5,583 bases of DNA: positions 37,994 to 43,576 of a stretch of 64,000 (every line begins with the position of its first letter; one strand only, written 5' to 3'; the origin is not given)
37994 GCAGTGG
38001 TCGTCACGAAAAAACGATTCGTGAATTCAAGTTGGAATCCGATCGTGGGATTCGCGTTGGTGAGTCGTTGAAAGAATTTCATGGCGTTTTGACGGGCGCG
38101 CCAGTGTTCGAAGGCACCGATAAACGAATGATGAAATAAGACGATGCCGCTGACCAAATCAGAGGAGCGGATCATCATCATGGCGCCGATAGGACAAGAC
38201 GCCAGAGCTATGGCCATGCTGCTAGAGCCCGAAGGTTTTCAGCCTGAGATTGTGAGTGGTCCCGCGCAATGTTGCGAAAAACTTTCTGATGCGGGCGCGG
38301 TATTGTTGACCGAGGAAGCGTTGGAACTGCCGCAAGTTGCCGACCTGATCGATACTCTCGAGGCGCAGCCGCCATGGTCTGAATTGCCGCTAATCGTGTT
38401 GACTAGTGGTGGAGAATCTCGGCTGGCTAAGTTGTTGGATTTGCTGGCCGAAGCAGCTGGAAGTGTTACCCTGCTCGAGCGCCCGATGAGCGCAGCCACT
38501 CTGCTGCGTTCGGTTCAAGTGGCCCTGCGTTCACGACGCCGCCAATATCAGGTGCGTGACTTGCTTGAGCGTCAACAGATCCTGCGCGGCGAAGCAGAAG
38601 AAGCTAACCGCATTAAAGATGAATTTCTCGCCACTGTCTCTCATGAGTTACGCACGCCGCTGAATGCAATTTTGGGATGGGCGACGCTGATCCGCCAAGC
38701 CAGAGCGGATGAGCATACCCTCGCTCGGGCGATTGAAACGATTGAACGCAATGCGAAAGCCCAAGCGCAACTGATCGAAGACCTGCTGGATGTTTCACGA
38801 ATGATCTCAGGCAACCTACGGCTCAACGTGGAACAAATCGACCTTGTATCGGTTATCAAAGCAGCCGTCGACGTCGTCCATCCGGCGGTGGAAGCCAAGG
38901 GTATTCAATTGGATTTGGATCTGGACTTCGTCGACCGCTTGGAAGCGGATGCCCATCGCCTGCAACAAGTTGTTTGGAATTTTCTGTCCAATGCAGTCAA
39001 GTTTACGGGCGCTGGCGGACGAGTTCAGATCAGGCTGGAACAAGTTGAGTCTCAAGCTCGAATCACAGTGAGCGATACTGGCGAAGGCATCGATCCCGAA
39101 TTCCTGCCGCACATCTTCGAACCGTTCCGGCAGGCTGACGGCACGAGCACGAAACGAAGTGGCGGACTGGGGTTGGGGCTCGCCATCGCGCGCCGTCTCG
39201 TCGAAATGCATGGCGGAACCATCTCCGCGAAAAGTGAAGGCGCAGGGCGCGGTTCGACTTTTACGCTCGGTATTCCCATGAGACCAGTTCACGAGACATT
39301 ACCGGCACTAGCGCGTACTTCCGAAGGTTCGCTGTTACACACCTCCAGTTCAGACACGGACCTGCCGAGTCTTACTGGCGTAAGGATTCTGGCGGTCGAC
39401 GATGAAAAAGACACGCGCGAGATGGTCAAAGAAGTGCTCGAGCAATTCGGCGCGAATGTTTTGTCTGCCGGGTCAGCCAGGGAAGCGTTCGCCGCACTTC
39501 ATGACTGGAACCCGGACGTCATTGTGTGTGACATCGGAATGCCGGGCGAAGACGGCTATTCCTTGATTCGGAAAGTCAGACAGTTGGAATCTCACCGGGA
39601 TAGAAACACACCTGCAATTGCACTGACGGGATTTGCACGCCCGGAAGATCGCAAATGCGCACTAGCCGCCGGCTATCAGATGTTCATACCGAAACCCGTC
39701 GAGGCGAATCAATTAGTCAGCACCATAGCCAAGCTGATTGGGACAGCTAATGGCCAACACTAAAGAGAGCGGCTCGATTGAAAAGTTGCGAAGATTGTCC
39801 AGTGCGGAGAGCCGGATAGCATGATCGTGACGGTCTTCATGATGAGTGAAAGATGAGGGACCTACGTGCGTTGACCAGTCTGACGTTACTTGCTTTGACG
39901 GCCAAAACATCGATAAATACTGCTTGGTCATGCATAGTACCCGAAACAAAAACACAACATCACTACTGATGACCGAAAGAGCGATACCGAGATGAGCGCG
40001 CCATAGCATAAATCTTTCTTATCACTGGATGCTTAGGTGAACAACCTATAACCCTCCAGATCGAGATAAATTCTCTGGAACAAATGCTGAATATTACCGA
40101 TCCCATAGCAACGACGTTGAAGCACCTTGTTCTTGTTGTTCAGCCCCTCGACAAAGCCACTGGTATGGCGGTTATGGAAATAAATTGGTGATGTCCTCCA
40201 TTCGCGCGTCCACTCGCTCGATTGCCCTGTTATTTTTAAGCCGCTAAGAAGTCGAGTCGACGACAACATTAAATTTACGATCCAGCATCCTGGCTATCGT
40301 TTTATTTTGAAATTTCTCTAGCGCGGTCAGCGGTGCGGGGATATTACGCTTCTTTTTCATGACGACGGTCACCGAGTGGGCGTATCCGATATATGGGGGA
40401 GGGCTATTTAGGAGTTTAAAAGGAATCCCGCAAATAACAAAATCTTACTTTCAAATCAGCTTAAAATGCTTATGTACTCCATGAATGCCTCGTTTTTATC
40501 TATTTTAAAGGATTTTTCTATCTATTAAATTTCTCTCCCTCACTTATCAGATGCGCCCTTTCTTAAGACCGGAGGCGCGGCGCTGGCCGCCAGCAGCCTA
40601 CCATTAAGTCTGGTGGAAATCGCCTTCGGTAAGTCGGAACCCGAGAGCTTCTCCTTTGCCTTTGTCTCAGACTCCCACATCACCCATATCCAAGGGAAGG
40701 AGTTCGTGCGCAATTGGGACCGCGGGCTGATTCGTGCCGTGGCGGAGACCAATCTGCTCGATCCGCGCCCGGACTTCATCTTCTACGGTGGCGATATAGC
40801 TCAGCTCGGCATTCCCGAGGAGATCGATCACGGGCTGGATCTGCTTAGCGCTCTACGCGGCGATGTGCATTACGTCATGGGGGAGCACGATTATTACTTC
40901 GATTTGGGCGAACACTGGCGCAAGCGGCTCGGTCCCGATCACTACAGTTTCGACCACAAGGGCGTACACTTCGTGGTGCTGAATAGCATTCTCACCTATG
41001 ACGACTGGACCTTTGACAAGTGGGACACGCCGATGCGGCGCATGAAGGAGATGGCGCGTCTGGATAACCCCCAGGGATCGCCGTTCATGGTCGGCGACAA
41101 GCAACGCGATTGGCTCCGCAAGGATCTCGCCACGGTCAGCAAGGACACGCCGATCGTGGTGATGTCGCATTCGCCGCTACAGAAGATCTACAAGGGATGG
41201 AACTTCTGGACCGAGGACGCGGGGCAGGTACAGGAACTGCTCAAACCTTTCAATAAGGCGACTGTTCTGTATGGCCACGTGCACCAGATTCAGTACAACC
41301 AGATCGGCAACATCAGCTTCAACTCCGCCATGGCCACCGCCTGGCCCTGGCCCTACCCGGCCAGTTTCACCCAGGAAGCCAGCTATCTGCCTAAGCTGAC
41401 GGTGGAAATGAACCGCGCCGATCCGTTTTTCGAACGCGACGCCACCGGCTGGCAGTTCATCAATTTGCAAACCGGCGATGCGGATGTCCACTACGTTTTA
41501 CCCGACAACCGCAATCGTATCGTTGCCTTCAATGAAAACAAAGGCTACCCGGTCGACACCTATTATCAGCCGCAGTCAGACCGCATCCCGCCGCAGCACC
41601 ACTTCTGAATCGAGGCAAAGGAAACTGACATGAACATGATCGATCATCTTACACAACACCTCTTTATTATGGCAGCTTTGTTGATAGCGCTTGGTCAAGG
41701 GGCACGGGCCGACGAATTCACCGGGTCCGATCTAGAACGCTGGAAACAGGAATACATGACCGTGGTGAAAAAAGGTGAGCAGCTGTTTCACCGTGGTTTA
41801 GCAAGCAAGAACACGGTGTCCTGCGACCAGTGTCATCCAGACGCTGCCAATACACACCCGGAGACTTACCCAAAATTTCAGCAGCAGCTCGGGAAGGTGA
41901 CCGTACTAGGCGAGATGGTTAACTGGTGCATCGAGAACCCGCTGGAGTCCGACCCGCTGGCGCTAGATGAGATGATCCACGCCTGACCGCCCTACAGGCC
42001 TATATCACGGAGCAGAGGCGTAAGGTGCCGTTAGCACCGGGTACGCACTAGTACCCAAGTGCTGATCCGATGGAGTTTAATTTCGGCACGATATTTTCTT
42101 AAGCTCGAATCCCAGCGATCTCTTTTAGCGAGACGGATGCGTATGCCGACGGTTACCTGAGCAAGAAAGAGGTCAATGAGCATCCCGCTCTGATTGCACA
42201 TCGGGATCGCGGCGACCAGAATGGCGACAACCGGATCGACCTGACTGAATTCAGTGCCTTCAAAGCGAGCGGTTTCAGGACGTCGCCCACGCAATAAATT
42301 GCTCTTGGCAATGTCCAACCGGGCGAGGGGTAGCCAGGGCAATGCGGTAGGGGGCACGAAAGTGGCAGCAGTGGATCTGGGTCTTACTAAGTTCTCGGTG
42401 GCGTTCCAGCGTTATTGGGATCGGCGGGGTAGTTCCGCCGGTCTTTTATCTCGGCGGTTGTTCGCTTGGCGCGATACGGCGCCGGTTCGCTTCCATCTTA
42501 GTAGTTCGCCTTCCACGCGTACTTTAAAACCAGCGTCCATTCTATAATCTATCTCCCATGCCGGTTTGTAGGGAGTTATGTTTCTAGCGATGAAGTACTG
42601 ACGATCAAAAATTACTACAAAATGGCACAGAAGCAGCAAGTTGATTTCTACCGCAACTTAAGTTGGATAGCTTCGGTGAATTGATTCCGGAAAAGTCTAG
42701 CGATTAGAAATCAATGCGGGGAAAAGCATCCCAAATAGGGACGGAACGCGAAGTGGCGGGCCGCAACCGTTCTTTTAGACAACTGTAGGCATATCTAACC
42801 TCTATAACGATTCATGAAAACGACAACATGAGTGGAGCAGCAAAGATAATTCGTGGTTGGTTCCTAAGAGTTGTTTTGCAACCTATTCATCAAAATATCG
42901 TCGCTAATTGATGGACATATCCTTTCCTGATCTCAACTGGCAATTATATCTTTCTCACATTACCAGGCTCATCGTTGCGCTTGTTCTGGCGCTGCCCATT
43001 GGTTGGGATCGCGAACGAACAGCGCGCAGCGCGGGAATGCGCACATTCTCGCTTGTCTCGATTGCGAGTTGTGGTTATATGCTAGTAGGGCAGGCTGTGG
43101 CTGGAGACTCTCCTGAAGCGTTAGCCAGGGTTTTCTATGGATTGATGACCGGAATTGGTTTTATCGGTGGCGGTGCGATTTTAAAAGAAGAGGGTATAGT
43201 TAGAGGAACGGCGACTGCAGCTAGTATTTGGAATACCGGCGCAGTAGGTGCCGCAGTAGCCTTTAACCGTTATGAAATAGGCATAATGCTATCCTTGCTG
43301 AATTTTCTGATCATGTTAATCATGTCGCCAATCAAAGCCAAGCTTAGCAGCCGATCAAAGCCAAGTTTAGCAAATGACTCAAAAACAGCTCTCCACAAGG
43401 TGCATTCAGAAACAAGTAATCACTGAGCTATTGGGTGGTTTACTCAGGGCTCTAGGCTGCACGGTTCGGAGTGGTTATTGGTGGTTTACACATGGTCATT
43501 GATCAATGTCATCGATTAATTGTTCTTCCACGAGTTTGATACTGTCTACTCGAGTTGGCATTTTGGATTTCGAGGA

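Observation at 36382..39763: KaiC-like double-RecA ATPase paired with a hybrid histidine kinase with an N-terminal pseudo-receiver; no KaiA or KaiB nearby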

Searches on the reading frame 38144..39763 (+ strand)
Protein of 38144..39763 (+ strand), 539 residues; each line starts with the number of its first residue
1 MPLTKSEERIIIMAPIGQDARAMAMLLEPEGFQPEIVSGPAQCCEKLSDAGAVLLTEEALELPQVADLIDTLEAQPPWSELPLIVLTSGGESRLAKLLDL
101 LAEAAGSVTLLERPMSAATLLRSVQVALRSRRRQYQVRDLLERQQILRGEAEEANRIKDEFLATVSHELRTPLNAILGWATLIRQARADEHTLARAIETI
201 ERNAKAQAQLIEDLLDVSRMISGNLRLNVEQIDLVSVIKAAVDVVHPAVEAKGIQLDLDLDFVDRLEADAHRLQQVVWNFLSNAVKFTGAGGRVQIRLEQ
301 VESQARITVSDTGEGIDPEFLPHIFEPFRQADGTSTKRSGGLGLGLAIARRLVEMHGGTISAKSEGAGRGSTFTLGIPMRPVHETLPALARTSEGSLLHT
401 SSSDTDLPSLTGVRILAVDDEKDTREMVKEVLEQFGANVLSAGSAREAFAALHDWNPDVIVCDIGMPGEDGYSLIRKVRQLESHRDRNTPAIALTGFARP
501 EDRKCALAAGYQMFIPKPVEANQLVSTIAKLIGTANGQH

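Call 3: search_protein_families(library=pfam, proteins=[window:38144-39763:+], max_evalue=0.01)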
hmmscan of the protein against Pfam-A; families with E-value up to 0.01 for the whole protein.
window:38144-39763:+ (539 aa): 6 families
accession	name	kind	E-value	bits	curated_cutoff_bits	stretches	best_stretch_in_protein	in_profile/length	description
PF02518.31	HATPase_c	-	2.3e-32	112.2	26.4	1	269-380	2-110/111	Histidine kinase-, DNA gyrase B-, and HSP90-like ATPase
PF00072.30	Response_reg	-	1.3e-23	83.7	30.2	1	415-528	1-110/111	Response regulator receiver domain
PF00512.31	HisKA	-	9.7e-18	64.4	26.9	1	158-222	2-65/66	His Kinase A (phospho-acceptor) domain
PF13581.12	HATPase_c_2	-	0.0007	20.1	27.4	1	279-354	38-110/127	Histidine kinase-like ATPase domain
PF12000.14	Glyco_trans_4_3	-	0.003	17.7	25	0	408-466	14-74/168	Glycosyl transferase family 4 group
PF13589.12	HATPase_c_3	-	0.0052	17.2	25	1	273-352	3-83/137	Histidine kinase-, DNA gyrase B-, and HSP90-like ATPase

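Call 4: search_protein_families(library=ncbifam, proteins=[window:38144-39763:+], max_evalue=0.01)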
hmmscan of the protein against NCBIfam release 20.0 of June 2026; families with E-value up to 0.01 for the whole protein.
window:38144-39763:+ (539 aa): 159 families (the best 25 are shown)
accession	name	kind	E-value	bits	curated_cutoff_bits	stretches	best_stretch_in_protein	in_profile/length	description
TIGR02956.1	TMAO_torS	equivalog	5.6e-80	269.7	676.5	1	148-534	454-822/967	TMAO reductase system sensor histidine kinase/response regulator TorS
NF038297.2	hybrid_HK_HrmK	equivalog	1.2e-73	248.8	725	1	124-530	198-606/607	hybrid histidine kinase/response regulator HrmK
NF011874.0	PRK15347.1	equivalog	8.8e-72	242.4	852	2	148-384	388-619/921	two component system sensor kinase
NF008318.0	PRK11107.1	equivalog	3.2e-71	240.6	890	2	149-383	284-522/920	two-component sensor histidine kinase BarA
NF041947.1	LuxQ_Vibrio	equivalog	4.3e-62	210.1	1200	1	145-528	459-835/843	quorum-sensing autoinducer 2 sensor kinase/phosphatase LuxQ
NF046044.1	PnpS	equivalog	1.7e-59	201.8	400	1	153-378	165-390/390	two-component system histidine kinase PnpS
NF008302.0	PRK11091.1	equivalog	5e-59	200.3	838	1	138-535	264-646/779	aerobic respiration two-component sensor histidine kinase ArcB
NF041880.1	EPS_EpsF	equivalog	1.2e-58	198.8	900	2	153-376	269-490/492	response regulator EpsF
NF008099.0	PRK10841.1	equivalog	4.4e-58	196.8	920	2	148-383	460-694/949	two-component system sensor histidine kinase RcsC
NF047874.1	MASE3_PAS_HK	subfamily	4.5e-56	190.9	560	1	149-384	389-630/655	MASE3 domain-containing sensor histidine kinase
NF041832.1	near_NosP_CTERM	subfamily_domain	3.1e-53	181.2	400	1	152-531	1-369/370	NahK/ErcS family hybrid sensor histidine kinase/response regulator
TIGR02966.1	phoR_proteo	equivalog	2.6e-52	177.9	334.2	1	139-375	97-331/333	phosphate regulon sensor histidine kinase PhoR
NF008543.0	PRK11466.1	equivalog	1.6e-49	168.6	982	1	125-532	411-798/914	TMAO reductase system sensor histidine kinase/response regulator TorS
NF047465.1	hybrid_HK_LvrA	exception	5.4e-49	166.9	1200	1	150-523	194-575/819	hybrid histidine kinase/response regulator LvrA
NF045901.1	HisKinLetSLeg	equivalog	1e-47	162.8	1650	2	149-378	284-517/906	two-component system sensor histidine kinase LetS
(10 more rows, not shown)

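Call 8: search_solved_structures(query=window:38144-39763:+, max_evalue=0.001)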
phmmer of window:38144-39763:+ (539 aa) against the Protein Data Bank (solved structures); distinct sequences matched with E-value up to 0.001: 286 (the best 60 are shown).
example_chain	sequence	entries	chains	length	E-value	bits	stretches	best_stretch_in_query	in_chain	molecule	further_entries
6qrj_A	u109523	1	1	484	7.6e-40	140.3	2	159-394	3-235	Hybrid kinase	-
7z8n_A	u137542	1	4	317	1e-39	139.8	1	123-377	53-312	Histidine kinase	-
7p8e_A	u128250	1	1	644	2.9e-39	138.3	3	136-304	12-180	Receiver domain of histidine kinase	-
4jas_A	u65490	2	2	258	2e-34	122.4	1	152-379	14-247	Histidine kinase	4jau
8u4x_A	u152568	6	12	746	7e-33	117.3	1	149-379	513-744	histidine kinase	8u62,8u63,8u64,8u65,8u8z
5uht_A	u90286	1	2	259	7.2e-33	117.2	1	152-379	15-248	Sensor histidine kinase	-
3dge_A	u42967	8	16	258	7.9e-33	117.1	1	152-379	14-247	Sensor protein | Histidine kinase | Sensor histidine kinase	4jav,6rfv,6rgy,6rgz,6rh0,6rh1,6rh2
2c2a_A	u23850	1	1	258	8.5e-33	117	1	152-379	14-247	SENSOR HISTIDINE KINASE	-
6azr_A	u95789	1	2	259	3.6e-32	114.9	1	152-379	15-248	Sensor histidine kinase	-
4q20_A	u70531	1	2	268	9.8e-32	113.5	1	152-379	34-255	Sensor protein DivL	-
6rh7_A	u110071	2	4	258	2e-31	112.5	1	152-379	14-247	Sensor histidine kinase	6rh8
6paj_A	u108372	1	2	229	4.3e-31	111.4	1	155-379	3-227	Sensor protein SrrB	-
4i5s_A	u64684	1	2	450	1e-30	110.1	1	150-381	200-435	Putative histidine kinase CovS; VicK-like protein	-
5c93_A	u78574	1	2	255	5.1e-30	107.8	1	153-384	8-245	Histidine kinase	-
4u7n_A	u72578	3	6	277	5.5e-30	107.7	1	152-384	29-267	Histidine protein kinase sensor protein | Histidine kinase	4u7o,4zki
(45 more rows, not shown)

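Call 79: predict_structure(alignment_id=A5)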
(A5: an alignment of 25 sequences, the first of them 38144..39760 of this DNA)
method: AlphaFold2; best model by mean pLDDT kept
length: 539 residues; sequences in the alignment: 25
mean_pLDDT: 86.0   pTM: 0.53
mean pLDDT of the five models: 86.0, 84.3, 83.9, 83.6, 81.4
residues with pLDDT >= 90: 302; 70-90: 182; 50-70: 21; < 50: 34
segments of 3 or more residues with pLDDT < 50: 1-3, 333-339, 385-405, 537-539
pLDDT, mean of each block of 10 residues (from residue 1): 64 94 95 95 93 95 94 85 89 82 89 93 93 87 88 80 79 81 76 84 84 84 87 95 94 97 90 94 94 97 96 92 83 49 83 95 92 95 50 37 62 96 90 94 95 94 91 95 85 86 90 89 91 63
secondary structure, 60 per line:
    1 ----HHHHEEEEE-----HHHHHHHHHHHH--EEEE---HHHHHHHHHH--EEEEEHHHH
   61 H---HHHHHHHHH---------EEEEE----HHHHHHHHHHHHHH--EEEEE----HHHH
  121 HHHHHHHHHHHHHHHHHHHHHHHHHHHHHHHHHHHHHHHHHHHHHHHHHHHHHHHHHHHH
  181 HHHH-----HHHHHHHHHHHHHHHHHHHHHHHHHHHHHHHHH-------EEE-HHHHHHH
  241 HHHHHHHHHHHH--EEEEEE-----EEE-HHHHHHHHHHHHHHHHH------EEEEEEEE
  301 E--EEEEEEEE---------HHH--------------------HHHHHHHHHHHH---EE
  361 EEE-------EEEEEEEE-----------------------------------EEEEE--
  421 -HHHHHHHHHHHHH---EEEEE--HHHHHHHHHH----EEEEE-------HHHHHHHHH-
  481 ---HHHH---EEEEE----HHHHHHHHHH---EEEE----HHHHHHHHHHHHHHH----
elements in order: H5-8 E9-13 H19-30 E33-36 H40-49 E52-56 H57-61 H65-73 E83-87 H92-105 E108-112 H117-184 H190-222 E230-232 H234-252 E255-260 E266-268 H270-286 E293-301 E304-311 H344-355 E359-363 E371-378 E414-418 H422-434 E438-442 H445-454 E459-463 H471-479 H484-487 E491-495 H500-509 E513-516 H521-535

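Call 83: search_protein_families(library=padloc, proteins=[window:38144-39763:+], max_evalue=0.001)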
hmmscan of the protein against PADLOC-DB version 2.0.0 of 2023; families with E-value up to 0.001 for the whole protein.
window:38144-39763:+ (539 aa): 4 families
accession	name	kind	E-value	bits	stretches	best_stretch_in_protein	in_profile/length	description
PDLC04647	PDC-M43B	-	3.9e-06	24.1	1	221-365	177-320/347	-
PDLC04650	PDC-M43B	-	0.00013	19.4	1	199-361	154-317/344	-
PDLC04725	PDC-M60B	-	0.00017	19.5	1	413-470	4-63/158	-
PDLC00405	SduA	-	0.00037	18.1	0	413-473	7-67/323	DUF4263 domain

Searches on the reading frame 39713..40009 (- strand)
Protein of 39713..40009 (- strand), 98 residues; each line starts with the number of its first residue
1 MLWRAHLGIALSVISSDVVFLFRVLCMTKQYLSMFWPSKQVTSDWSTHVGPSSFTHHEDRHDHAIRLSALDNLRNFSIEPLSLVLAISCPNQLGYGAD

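Call 82: search_protein_families(library=pfam, proteins=[window:39713-40009:-], max_evalue=0.01)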
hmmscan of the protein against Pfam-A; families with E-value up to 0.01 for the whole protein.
window:39713-40009:- (98 aa): 0 families

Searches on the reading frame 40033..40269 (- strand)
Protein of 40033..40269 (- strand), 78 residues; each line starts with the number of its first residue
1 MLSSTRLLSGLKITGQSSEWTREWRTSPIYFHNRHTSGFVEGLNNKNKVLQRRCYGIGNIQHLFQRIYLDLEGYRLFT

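Call 3: search_protein_families(library=pfam, proteins=[window:40033-40269:-], max_evalue=0.01)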
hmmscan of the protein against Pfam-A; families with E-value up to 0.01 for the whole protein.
window:40033-40269:- (78 aa): 1 family
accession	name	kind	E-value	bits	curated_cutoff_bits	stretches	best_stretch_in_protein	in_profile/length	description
PF01610.23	DDE_Tnp_ISL3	-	1.9e-08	34.8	23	1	30-67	203-240/240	Transposase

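Call 4: search_protein_families(library=ncbifam, proteins=[window:40033-40269:-], max_evalue=0.01)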
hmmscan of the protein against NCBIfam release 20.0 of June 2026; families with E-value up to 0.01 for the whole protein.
window:40033-40269:- (78 aa): 1 family
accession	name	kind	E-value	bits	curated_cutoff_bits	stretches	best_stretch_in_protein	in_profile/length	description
NF033550.5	transpos_ISL3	equivalog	1.9e-09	37.1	180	1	30-69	330-369/370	ISL3 family transposase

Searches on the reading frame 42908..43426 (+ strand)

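Call 82: search_protein_families(library=pfam, proteins=[window:42908-43426:+], max_evalue=0.01)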
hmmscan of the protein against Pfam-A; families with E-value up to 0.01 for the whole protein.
window:42908-43426:+ (172 aa): 1 family
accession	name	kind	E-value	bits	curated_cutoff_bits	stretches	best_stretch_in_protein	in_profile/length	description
PF02308.21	MgtC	-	2.5e-28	99.3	31.4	1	21-143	1-119/121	MgtC family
